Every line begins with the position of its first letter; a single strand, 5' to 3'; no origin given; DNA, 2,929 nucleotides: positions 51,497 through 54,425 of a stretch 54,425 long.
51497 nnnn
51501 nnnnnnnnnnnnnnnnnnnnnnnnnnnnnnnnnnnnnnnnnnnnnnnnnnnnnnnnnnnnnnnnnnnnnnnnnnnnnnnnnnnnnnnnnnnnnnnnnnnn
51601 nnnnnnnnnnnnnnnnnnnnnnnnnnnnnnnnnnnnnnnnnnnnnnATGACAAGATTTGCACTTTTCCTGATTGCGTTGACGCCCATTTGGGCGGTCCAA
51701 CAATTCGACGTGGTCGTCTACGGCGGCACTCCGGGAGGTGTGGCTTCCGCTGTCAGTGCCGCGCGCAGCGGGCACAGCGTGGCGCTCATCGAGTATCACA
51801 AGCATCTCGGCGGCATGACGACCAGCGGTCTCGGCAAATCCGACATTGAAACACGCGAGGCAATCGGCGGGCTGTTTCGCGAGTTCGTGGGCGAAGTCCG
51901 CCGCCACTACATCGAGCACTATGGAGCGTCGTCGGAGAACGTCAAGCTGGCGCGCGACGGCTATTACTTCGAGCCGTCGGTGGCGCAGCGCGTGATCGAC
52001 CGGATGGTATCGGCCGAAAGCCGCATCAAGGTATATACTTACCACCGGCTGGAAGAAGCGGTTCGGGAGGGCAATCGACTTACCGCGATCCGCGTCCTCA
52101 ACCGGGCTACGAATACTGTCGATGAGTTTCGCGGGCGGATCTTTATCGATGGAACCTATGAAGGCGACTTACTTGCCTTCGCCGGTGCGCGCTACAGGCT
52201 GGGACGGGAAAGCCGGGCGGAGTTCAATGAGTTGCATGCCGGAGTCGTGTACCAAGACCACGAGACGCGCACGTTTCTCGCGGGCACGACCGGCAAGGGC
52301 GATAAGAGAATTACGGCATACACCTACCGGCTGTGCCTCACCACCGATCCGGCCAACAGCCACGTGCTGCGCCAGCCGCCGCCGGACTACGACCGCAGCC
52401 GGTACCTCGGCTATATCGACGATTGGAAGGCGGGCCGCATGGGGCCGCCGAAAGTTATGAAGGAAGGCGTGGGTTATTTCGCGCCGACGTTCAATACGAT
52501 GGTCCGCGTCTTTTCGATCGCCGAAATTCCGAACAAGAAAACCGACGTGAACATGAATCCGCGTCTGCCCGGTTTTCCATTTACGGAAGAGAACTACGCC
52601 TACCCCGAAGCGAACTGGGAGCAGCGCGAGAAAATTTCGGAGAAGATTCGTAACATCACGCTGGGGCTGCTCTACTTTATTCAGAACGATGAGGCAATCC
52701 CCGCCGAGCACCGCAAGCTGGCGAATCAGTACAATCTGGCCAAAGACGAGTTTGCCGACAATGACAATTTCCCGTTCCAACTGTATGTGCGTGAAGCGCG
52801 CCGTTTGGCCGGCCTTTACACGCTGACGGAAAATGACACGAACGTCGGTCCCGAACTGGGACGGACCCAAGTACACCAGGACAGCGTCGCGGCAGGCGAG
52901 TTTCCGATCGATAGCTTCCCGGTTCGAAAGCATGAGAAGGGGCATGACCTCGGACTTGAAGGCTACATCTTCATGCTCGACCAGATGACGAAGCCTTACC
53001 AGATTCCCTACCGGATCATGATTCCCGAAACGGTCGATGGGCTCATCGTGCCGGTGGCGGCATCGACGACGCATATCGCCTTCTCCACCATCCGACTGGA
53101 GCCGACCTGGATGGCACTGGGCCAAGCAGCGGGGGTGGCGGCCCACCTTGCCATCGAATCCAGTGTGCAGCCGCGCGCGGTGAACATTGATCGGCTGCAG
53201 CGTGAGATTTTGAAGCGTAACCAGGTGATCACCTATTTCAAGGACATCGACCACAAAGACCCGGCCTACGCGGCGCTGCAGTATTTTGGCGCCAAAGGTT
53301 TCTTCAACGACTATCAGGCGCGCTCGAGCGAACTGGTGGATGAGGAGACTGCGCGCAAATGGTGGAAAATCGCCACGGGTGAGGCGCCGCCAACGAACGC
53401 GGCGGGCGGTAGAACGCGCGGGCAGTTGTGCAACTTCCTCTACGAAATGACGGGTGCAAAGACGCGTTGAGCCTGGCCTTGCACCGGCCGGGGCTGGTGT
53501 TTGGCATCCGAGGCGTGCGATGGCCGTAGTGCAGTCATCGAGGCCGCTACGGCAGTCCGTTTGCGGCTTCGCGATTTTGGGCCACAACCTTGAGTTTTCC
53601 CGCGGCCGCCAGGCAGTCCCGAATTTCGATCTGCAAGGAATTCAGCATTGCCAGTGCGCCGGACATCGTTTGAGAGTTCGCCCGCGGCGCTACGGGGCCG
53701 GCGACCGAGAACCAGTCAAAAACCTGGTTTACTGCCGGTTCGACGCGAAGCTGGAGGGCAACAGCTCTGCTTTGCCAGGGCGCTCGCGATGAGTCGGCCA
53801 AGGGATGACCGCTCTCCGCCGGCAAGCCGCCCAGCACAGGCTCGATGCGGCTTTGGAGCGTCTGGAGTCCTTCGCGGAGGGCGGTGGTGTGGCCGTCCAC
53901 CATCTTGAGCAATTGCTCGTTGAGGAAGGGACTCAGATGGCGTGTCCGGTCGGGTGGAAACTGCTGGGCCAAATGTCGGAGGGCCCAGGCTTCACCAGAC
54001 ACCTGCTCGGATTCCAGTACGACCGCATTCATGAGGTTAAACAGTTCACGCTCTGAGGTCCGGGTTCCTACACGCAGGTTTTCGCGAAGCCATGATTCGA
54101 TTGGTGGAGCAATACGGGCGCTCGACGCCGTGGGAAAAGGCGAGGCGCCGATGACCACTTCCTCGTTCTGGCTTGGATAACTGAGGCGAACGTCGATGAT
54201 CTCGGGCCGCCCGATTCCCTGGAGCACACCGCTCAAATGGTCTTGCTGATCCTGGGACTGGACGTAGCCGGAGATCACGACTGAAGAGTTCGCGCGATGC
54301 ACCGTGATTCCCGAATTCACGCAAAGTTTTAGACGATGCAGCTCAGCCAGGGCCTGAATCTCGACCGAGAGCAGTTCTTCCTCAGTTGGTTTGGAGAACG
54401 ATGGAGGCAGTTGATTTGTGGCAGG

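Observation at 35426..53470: Eighteen-kb, ten-gene operon bracketed by paralogous exported flavoproteins and combining a CxxCH protein, DUF1501, three BNR propellers, a sulfatase and a large hydrolase: candidate novel oxidative glycan-processing system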

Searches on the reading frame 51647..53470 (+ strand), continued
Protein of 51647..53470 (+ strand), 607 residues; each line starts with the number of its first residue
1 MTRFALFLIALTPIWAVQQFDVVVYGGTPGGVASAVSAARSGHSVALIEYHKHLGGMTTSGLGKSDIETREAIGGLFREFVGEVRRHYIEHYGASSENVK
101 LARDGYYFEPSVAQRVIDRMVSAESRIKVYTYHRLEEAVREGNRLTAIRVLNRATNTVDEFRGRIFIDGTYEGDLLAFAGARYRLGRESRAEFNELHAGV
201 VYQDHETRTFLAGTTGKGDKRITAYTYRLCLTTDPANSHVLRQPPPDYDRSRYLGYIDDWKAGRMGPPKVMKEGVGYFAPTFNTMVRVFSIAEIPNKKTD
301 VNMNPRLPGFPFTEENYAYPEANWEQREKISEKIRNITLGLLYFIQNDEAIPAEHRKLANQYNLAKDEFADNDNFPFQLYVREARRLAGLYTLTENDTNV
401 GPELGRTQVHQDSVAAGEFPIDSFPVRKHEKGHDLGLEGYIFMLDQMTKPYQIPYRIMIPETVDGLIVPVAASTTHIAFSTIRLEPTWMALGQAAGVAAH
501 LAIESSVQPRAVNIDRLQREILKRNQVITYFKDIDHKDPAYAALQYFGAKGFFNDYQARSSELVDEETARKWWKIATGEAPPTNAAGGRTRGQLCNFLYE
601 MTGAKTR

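Call 53: find_encoding_contigs(protein=P0022, flank=10000, max_places=1)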
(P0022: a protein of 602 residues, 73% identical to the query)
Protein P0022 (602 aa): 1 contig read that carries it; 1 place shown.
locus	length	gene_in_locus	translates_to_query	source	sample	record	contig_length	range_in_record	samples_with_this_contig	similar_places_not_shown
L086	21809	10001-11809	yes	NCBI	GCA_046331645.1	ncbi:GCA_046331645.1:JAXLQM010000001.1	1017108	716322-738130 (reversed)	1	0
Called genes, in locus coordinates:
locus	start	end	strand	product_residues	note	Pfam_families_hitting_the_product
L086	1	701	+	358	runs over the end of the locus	PF01408:GFO_IDH_MocA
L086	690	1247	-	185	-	PF02581:TMP-TENI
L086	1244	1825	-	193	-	PF02663:FmdE, PF01258:zf-dskA_traR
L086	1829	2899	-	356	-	PF00005:ABC_tran, PF13304:AAA_21 (weak)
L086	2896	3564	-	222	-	PF00528:BPD_transp_1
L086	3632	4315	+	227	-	PF12773:DZR, PF13240:Zn_Ribbon_1 (weak), PF24463:DUF7577 (weak)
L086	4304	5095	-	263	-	PF00528:BPD_transp_1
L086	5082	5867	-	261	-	PF00005:ABC_tran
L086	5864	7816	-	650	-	PF20091:Abhydrolase_10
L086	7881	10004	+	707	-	PF24067:Beta-prop_BT_1020 (faint), PF13088:BNR_2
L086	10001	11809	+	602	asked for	PF12831:FAD_oxidored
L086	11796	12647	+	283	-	PF13709:DUF4159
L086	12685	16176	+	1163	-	PF13620:CarboxypepD_reg, PF07715:Plug (weak), PF25183:OMP_b-brl_4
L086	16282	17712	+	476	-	PF07589:PEP_exosort_dom (faint)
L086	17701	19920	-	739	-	PF01804:Penicil_amidase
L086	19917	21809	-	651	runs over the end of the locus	PF00930:DPPIV_N (faint), PF07676:PD40 (faint), PF19283:APEH_N (faint), PF26550:Tricorn_2nd (faint), PF26549:Tricorn_N, PF02129:Peptidase_S15 (faint), PF20434:BD-FAE (weak), PF00326:Peptidase_S9, +1 more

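Call 54: find_encoding_contigs(protein=P0080, flank=10000, max_places=1)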
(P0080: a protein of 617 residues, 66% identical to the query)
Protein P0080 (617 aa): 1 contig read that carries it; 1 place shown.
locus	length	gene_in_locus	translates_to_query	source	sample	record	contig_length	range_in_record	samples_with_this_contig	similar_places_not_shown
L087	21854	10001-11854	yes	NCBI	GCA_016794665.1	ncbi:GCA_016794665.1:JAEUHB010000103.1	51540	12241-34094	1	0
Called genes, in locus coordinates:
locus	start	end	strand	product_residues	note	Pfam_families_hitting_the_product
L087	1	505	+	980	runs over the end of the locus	PF13620:CarboxypepD_reg, PF13715:CarbopepD_reg_2, PF07715:Plug, PF00593:TonB_dep_Rec_b-barrel, PF14905:OMP_b-brl_3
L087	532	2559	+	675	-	PF13517:FG-GAP_3 (faint), PF01839:FG-GAP (faint), PF12256:TcdB_toxin_midN (faint)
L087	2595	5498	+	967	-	PF13715:CarbopepD_reg_2, PF07715:Plug, PF00593:TonB_dep_Rec_b-barrel, PF14905:OMP_b-brl_3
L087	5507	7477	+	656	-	PF00561:Abhydrolase_1, PF00975:Thioesterase (weak), PF12146:Hydrolase_4 (weak), PF13088:BNR_2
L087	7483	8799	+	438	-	PF00884:Sulfatase, PF01663:Phosphodiest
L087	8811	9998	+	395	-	PF13088:BNR_2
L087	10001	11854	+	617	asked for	PF12831:FAD_oxidored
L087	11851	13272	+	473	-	PF00884:Sulfatase, PF01663:Phosphodiest (faint), PF02995:DUF229 (weak), PF16347:SGSH_C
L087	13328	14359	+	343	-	PF24316:Tli3 (faint), PF13088:BNR_2, PF13859:BNR_3 (faint)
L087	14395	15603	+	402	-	-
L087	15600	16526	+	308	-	PF00701:DHDPS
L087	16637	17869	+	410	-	PF00083:Sugar_tr, PF07690:MFS_1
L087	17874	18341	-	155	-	-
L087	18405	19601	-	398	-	PF12704:MacB_PCD, PF02687:FtsX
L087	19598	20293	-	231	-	PF00005:ABC_tran, PF13304:AAA_21 (faint)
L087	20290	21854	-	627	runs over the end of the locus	PF01590:GAF, PF13185:GAF_2, PF25917:BSH_RND (weak), PF25973:BSH_CzcB (faint), PF25967:RND-MFP_C (weak), PF25975:CzcB_C (faint)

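Call 55: find_encoding_contigs(protein=P0118, flank=10000, max_places=2)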
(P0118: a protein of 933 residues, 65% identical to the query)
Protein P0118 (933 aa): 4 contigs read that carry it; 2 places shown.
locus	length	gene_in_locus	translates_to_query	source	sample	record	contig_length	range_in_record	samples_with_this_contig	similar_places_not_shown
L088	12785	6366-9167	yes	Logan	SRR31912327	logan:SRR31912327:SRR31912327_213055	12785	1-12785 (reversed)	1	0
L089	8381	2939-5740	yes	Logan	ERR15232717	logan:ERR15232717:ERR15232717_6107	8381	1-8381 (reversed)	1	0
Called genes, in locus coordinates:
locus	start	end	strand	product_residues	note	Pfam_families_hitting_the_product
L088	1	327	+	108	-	?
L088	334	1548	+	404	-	PF07719:TPR_2 (faint), PF13174:TPR_6 (faint), PF13424:TPR_12 (faint), PF13428:TPR_14 (faint), PF13429:TPR_15 (faint), PF00515:TPR_1 (faint), PF12895:ANAPC3 (faint), PF13432:TPR_16 (weak), +8 more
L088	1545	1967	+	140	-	-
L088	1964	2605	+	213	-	-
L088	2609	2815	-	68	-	-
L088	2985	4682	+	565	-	PF00920:ILVD_EDD_N, PF24877:ILV_EDD_C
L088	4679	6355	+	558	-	-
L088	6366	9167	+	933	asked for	PF13088:BNR_2, PF12831:FAD_oxidored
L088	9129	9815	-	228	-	PF01325:Fe_dep_repress, PF02742:Fe_dep_repr_C, PF04023:FeoA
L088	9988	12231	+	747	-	PF07635:PSCyt1, PF13442:Cytochrome_CBB3 (faint), PF12796:Ank_2 (weak), PF13637:Ank_4 (faint), PF00023:Ank (weak), PF13857:Ank_5, PF12796:Ank_2, PF13243:SQHop_cyclase_C (weak), +3 more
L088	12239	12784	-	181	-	?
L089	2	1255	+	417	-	?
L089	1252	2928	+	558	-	-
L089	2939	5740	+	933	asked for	PF13088:BNR_2, PF12831:FAD_oxidored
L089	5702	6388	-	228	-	PF01325:Fe_dep_repress, PF02742:Fe_dep_repr_C, PF04023:FeoA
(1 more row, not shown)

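Call 69: search_protein_families(library=pfam, proteins=[L009:2248-5184:+, L009:5111-6442:+, L009:6476-8572:+, L009:11434-13359:-, L009:13245-16598:-, L016:8385-9986:+, L016:2666-5737:-, L016:14547-15446:+, L016:16023-17123:+, L006:11845-12840:+], max_evalue=0.00001)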
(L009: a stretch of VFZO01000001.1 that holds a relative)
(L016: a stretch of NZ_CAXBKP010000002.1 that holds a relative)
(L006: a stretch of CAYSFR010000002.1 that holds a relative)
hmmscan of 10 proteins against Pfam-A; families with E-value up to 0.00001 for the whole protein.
L009:2248-5184:+ (979 aa): 3 families
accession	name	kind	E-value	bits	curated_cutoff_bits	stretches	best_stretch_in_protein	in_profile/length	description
PF25183.1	OMP_b-brl_4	-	2.8e-142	476.4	30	2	336-972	119-838/838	Outer membrane beta barrel domain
PF13620.12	CarboxypepD_reg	-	3.5e-18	66.1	32.3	1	38-119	1-82/82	Carboxypeptidase regulatory-like domain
PF00593.30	TonB_dep_Rec_b-barrel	-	1.2e-07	32.4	27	1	377-852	7-397/436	TonB dependent receptor-like, beta-barrel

L009:5111-6442:+ (444 aa): 1 family
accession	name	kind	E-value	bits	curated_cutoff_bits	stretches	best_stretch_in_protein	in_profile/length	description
PF13088.12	BNR_2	-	3.5e-11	43.4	31.4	1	138-372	3-231/277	BNR repeat-like domain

L009:6476-8572:+ (699 aa): 2 families
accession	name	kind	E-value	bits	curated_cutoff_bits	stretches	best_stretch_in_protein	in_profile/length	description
PF05345.18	He_PIG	-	6.8e-49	164.7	24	4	294-373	5-96/96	Putative Ig domain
PF17963.7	Big_9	-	7.8e-06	27.1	23.6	0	331-371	46-89/89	Bacterial Ig domain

L009:11434-13359:- (642 aa): 4 families
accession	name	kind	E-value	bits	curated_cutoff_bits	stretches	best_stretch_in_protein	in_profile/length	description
PF13088.12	BNR_2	-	3.2e-19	69.8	31.4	1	484-621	146-276/277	BNR repeat-like domain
PF12697.13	Abhydrolase_6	-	9.7e-13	49.7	26.3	1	102-304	1-216/217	Alpha/beta hydrolase family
PF00975.26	Thioesterase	-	9.5e-09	36.2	26.4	1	101-182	2-86/226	Thioesterase domain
PF00561.26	Abhydrolase_1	-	1e-07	32.3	25.8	1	100-195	1-102/245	alpha/beta hydrolase fold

L009:13245-16598:- (1118 aa): 3 families
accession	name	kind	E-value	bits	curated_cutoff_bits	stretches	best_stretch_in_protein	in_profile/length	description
PF25183.1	OMP_b-brl_4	-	2.9e-211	704.5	30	1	246-1111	2-838/838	Outer membrane beta barrel domain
PF13620.12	CarboxypepD_reg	-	6e-18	65.4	32.3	1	36-115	3-82/82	Carboxypeptidase regulatory-like domain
PF07715.20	Plug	-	1.3e-06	29.4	23.9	1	155-239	22-104/107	TonB-dependent Receptor Plug Domain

L016:8385-9986:+ (534 aa): 1 family
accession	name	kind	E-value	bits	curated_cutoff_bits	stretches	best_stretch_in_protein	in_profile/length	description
PF00474.23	SSF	-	1.8e-39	136.2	22.8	1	64-466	1-404/406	Sodium:solute symporter family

L016:2666-5737:- (1024 aa): 9 families
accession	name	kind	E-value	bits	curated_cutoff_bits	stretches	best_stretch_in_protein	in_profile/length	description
PF13185.12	GAF_2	-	6.4e-30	104.6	28.6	2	33-175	3-136/136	GAF domain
PF12860.13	PAS_7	-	1.3e-20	74.1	27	1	201-315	1-114/115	PAS fold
PF02518.31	HATPase_c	-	3.1e-20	73.1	26.4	1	756-876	2-109/111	Histidine kinase-, DNA gyrase B-, and HSP90-like ATPase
PF01590.32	GAF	-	2.5e-19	70.6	22.4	1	34-174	2-133/133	GAF domain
PF00072.30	Response_reg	-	6.4e-17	62.2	30.2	1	903-1013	1-111/111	Response regulator receiver domain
PF13426.13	PAS_9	-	4.5e-10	40.2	27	1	528-623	7-103/103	PAS domain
PF00512.31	HisKA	-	7.3e-10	39.2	26.9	1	648-712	3-64/66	His Kinase A (phospho-acceptor) domain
PF00989.32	PAS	-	1.4e-06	28.7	22.6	0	512-618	2-110/113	PAS fold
PF13188.13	PAS_8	-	9.2e-06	25.8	21.8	0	199-239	5-45/65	PAS domain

L016:14547-15446:+ (300 aa): 1 family
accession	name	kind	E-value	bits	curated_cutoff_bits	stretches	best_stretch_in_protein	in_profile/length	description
PF07596.16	SBP_bac_10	-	7.9e-21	75.7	23.3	1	99-188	14-111/268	Protein of unknown function (DUF1559)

L016:16023-17123:+ (367 aa): 2 families
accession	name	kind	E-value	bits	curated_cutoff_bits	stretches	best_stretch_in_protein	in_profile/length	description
PF07596.16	SBP_bac_10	-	6.9e-39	134.9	23.3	1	53-346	1-268/268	Protein of unknown function (DUF1559)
PF07963.17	N_methyl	-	1.2e-07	31.5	21.2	1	25-48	3-26/27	Prokaryotic N-terminal methylation motif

L006:11845-12840:+ (332 aa): 0 families

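Call 70: search_protein_families(library=pfam, proteins=[L018:2976-4754:+, L018:5833-6837:+, L018:6759-7649:+, L018:8773-9924:+, L018:12626-13498:+, L018:15166-16161:+, L018:16974-18398:-, L006:6714-8177:-, L006:5035-6759:-, L006:3365-5377:-], max_evalue=0.00001)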
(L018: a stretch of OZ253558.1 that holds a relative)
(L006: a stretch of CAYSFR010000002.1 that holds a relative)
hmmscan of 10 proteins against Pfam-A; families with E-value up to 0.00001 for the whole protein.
L018:2976-4754:+ (593 aa): 1 family
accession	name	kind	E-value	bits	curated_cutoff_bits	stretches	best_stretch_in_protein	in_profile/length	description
PF03235.19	GmrSD_N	-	1.3e-27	97.7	33.2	1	17-260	5-196/199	GmrSD restriction endonuclease, N-terminal domain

L018:5833-6837:+ (335 aa): 1 family
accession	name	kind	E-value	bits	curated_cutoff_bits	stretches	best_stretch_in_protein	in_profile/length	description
PF01297.22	ZnuA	-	2.1e-79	267.1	29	1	59-330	1-262/263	Zinc-uptake complex component A periplasmic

L018:6759-7649:+ (297 aa): 2 families
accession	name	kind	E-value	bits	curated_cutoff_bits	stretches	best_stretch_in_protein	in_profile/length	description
PF00005.33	ABC_tran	-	7.2e-31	108.1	25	1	65-208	3-136/137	ABC transporter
PF13304.12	AAA_21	-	1.8e-09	38.6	27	0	75-99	1-25/304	AAA domain, putative AbiEii toxin, Type IV TA system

L018:8773-9924:+ (384 aa): 1 family
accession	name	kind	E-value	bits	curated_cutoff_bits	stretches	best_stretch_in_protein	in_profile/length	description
PF00950.22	ABC-3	-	1.2e-42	146.6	20.1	1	23-288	8-254/258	ABC 3 transport family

L018:12626-13498:+ (291 aa): 4 families
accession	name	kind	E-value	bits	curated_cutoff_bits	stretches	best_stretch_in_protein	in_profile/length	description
PF00561.26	Abhydrolase_1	-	2.3e-17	63.9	25.8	1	65-194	1-135/245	alpha/beta hydrolase fold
PF12697.13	Abhydrolase_6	-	1.8e-13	52.1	26.3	1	67-276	1-216/217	Alpha/beta hydrolase family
PF12146.15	Hydrolase_4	-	1.7e-09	37.8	27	1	68-160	8-106/239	Serine aminopeptidase, S33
PF00975.26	Thioesterase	-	7.7e-07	30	26.4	1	66-189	2-124/226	Thioesterase domain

L018:15166-16161:+ (332 aa): 0 families

L018:16974-18398:- (475 aa): 1 family
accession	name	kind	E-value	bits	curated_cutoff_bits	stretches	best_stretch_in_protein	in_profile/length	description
PF00202.27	Aminotran_3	-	5.5e-59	200.3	30.5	1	76-407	11-355/403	Aminotransferase class-III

L006:6714-8177:- (488 aa): 3 families
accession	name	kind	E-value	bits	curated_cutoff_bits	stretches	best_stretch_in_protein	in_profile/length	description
PF00884.28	Sulfatase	-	4.5e-53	181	25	1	54-378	1-300/301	Sulfatase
PF16347.10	SGSH_C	-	2.9e-11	44.2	29.3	1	335-463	10-132/154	N-sulphoglucosamine sulphohydrolase, C-terminal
PF01663.27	Phosphodiest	-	3.7e-09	37.1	23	1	57-313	2-225/342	Type I phosphodiesterase / nucleotide pyrophosphatase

L006:5035-6759:- (575 aa): 1 family
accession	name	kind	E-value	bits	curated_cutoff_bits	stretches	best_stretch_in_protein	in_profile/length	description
PF03572.23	Peptidase_S41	-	1.9e-14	54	24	1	310-493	1-127/165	Peptidase family S41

L006:3365-5377:- (671 aa): 1 family
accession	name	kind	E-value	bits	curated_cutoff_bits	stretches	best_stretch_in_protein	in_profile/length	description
PF03572.23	Peptidase_S41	-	1e-19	71.2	24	1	412-637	1-163/165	Peptidase family S41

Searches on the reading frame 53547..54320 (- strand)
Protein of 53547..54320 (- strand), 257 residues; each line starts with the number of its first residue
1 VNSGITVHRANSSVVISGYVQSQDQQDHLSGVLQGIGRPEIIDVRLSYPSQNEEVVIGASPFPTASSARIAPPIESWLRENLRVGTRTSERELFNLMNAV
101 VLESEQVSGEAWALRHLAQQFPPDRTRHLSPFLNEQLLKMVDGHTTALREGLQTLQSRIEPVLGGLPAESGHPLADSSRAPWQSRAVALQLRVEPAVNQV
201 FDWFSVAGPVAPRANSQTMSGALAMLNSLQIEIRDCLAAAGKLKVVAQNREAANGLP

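Call 8: search_protein_families(library=pfam, proteins=[window:53547-54320:-], max_evalue=0.001)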
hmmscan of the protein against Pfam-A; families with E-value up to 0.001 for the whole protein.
window:53547-54320:- (257 aa): 0 families
